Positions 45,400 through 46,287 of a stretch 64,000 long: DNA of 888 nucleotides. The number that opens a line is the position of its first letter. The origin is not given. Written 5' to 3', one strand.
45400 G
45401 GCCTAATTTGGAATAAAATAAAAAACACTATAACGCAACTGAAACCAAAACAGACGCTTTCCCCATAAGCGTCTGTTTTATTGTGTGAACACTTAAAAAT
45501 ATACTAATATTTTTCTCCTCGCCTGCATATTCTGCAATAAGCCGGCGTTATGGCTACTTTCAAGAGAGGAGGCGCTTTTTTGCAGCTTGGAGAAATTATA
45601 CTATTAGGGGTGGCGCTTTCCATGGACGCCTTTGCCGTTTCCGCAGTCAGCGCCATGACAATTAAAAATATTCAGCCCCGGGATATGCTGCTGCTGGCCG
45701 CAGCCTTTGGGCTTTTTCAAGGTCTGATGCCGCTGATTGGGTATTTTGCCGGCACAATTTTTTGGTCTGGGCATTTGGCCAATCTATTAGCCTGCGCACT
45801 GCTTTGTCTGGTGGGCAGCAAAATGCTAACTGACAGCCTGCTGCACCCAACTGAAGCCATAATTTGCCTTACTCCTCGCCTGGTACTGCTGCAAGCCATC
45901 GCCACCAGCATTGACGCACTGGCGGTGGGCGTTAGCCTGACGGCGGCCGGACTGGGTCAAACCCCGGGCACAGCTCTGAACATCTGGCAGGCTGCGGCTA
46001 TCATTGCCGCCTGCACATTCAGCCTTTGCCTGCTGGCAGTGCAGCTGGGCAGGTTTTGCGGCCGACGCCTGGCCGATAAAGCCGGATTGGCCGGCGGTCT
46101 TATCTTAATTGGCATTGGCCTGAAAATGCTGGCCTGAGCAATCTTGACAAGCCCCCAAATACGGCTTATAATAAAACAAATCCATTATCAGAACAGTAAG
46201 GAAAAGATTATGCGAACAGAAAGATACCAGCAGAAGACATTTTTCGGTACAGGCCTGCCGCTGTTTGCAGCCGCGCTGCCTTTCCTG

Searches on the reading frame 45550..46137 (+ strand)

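Call 61: search_protein_families(library=pfam, proteins=[window:45550-46137:+], max_evalue=0.0001)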
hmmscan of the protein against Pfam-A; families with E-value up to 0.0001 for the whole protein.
window:45550-46137:+ (195 aa): 1 family
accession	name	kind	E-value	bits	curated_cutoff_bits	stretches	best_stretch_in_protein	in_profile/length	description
PF02659.21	Mntp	-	7.7e-33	113.9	24.4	1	41-194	2-152/152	Putative manganese efflux pump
